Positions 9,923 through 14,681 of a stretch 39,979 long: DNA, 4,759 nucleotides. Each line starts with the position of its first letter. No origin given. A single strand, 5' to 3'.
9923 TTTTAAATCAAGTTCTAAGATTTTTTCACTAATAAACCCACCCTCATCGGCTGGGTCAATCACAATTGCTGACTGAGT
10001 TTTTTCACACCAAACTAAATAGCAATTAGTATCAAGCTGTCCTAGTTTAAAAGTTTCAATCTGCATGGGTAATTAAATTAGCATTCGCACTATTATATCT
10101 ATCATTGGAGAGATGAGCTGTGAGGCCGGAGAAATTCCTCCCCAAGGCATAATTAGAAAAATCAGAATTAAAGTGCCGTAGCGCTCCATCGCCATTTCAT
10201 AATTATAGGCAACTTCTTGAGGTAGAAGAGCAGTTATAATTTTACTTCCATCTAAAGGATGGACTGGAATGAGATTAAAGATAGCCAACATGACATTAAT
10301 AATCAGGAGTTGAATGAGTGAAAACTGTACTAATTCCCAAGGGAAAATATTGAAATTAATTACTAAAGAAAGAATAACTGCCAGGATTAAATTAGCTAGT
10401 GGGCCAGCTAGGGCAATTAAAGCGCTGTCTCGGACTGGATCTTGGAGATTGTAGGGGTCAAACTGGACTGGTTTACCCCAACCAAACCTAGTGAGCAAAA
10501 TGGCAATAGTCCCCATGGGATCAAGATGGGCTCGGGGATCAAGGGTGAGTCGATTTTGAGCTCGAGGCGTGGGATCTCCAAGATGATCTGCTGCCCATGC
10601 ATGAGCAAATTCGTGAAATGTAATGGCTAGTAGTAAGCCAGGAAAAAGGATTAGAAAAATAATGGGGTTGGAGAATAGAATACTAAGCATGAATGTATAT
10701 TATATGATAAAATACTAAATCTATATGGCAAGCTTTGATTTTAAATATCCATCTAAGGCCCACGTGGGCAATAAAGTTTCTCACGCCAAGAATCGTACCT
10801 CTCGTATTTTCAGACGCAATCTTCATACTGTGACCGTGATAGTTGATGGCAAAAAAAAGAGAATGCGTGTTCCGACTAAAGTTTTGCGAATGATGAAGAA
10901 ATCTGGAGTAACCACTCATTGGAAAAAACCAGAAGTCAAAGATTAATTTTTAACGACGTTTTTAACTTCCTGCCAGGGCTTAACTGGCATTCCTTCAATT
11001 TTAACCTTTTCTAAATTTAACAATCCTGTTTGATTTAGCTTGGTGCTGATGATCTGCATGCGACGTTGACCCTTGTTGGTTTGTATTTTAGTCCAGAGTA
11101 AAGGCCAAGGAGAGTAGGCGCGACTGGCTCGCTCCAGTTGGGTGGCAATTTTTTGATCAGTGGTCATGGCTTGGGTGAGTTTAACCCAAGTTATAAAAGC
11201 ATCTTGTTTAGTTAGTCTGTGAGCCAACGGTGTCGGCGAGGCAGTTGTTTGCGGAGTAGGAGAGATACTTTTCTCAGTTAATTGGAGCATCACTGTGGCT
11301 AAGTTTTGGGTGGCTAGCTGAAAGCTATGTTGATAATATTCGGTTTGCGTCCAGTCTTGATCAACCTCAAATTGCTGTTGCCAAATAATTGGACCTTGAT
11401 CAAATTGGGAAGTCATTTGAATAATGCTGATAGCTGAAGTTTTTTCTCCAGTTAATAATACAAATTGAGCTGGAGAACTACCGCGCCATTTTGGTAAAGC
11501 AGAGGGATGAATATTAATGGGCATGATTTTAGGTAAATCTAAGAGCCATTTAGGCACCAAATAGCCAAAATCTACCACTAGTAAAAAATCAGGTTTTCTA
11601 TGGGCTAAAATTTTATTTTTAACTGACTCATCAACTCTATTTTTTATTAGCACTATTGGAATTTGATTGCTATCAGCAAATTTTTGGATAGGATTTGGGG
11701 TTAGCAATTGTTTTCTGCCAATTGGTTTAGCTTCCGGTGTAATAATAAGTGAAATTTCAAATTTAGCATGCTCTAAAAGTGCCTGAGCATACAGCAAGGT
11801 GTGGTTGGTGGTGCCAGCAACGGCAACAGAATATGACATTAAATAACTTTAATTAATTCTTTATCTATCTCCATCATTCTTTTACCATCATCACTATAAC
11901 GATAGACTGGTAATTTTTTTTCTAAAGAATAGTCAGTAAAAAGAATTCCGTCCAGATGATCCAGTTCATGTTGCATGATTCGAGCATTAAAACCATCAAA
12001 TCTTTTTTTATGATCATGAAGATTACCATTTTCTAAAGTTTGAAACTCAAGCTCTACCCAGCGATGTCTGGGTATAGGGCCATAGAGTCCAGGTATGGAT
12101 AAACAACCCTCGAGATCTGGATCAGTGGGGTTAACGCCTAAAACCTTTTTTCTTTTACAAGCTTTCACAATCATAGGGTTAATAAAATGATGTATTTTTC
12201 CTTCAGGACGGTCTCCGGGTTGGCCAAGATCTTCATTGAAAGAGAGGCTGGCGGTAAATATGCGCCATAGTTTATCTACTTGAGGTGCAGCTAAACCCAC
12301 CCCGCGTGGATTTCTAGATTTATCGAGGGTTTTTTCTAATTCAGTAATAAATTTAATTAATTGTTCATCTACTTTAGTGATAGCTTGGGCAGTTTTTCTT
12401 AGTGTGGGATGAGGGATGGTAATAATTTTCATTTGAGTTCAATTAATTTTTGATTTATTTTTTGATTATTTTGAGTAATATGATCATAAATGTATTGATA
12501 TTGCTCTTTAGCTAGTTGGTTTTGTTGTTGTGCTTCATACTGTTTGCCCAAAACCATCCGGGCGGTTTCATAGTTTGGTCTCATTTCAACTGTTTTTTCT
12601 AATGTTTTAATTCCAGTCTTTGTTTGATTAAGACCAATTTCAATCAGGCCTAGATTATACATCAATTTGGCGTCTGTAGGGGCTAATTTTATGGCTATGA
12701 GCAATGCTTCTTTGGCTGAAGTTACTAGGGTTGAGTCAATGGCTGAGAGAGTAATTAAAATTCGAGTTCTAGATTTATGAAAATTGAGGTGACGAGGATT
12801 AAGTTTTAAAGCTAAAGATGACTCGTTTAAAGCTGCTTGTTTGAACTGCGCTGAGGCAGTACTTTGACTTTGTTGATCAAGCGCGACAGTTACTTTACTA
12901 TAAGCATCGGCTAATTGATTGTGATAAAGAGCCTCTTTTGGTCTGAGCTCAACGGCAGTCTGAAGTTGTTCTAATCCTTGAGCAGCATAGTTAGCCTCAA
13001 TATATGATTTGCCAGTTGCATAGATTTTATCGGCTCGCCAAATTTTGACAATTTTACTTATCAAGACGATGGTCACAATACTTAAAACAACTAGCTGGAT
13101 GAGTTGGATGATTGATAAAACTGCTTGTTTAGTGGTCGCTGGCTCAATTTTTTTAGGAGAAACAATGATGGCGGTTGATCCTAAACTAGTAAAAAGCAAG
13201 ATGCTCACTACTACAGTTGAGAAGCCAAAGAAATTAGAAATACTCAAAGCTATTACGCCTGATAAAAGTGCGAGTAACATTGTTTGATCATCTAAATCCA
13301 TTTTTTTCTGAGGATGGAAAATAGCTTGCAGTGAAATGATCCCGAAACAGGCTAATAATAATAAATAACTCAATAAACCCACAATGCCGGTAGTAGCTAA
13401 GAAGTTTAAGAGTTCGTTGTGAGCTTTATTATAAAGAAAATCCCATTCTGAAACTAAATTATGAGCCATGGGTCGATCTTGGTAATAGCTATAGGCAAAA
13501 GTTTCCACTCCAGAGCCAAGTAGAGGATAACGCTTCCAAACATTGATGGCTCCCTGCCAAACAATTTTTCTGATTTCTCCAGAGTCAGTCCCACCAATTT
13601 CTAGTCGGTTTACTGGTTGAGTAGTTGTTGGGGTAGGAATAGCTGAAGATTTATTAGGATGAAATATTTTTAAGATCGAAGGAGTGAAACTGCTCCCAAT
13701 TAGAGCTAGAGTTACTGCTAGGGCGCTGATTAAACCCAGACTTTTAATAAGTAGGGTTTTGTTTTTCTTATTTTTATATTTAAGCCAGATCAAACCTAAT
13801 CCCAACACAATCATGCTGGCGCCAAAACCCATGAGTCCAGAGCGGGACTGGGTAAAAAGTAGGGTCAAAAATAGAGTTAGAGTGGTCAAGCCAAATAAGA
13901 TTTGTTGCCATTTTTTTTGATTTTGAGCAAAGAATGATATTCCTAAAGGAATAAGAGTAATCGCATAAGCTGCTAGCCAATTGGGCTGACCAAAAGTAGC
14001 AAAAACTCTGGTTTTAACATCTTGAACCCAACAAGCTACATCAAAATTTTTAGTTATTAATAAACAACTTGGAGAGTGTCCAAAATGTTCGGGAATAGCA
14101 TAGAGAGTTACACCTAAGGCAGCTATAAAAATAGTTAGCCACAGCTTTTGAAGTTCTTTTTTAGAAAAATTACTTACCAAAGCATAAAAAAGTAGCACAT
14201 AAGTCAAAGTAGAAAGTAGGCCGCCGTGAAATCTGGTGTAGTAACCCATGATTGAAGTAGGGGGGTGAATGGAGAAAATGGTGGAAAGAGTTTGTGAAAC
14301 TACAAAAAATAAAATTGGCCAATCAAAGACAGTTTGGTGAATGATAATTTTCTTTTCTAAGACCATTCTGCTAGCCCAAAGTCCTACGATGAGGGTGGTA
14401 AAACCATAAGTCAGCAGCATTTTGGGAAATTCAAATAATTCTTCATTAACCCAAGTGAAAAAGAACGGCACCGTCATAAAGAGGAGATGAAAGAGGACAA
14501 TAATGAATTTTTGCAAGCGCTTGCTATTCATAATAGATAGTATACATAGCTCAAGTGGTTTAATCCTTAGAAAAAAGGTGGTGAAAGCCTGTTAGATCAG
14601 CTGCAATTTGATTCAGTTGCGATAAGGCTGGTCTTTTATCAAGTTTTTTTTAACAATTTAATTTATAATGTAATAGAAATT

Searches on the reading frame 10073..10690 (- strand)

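Call 37: search_protein_families(library=pfam, proteins=[window:10073-10690:-], max_evalue=0.001)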
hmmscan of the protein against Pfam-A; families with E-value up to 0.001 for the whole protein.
window:10073-10690:- (205 aa): 1 family
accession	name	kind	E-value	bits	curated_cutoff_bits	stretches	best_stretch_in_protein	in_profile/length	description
PF02163.28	Peptidase_M50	-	1.3e-13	51.3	27.2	1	18-177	5-219/221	Peptidase family M50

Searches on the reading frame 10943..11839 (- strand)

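Call 33: search_protein_families(library=pfam, proteins=[window:10943-11839:-], max_evalue=0.001)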
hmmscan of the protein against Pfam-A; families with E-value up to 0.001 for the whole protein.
window:10943-11839:- (298 aa): 1 family
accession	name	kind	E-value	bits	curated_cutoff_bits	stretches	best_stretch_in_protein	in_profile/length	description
PF00551.24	Formyl_trans_N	-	2.6e-26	92.9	26.1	1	9-180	10-177/181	Formyl transferase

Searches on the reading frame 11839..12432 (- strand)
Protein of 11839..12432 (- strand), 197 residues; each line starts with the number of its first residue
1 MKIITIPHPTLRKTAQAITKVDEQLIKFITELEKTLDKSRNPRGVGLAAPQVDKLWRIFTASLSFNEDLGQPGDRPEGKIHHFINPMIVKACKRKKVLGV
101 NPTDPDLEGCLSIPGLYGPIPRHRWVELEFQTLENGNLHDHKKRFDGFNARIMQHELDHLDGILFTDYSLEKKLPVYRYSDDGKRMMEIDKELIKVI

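Call 33: search_protein_families(library=pfam, proteins=[window:11839-12432:-], max_evalue=0.001)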
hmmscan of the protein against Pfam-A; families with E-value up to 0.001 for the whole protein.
window:11839-12432:- (197 aa): 1 family
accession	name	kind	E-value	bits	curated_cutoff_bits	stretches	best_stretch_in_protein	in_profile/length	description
PF01327.26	Pep_deformylase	-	2.3e-35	121.9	22.8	1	2-169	3-150/156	Polypeptide deformylase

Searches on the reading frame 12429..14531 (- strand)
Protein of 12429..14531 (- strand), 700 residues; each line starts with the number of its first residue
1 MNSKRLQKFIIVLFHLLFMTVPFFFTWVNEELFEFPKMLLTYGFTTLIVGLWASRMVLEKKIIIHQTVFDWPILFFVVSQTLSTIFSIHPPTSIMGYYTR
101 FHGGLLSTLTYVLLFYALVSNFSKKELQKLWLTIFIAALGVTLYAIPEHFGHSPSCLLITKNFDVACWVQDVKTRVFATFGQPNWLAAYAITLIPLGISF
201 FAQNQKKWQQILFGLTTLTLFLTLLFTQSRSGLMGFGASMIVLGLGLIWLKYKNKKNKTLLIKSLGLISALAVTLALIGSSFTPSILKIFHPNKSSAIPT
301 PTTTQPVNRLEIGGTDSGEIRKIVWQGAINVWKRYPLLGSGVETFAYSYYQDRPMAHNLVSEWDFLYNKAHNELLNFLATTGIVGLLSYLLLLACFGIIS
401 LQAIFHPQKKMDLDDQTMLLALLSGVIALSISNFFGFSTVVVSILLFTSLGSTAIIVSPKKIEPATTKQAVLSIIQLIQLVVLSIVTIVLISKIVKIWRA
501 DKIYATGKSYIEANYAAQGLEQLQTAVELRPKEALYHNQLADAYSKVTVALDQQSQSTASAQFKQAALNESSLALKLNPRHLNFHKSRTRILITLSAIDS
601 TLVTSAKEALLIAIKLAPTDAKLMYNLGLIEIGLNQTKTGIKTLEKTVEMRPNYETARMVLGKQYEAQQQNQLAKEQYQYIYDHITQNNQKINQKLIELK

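Call 33: search_protein_families(library=pfam, proteins=[window:12429-14531:-], max_evalue=0.001)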
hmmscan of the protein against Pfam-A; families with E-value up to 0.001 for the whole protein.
window:12429-14531:- (700 aa): 4 families
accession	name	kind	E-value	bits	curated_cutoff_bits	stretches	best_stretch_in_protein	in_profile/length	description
PF04932.20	Wzy_C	-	5e-19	69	31.7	1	216-390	2-149/149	O-Antigen ligase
PF13431.12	TPR_17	-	5.7e-07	29.8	24.4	0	613-639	5-31/34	Tetratricopeptide repeat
PF13414.12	TPR_11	-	0.00012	22.1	26.8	0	520-546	14-40/42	TPR repeat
PF13371.12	TPR_9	-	0.00045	20.6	35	0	610-660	18-68/73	Tetratricopeptide repeat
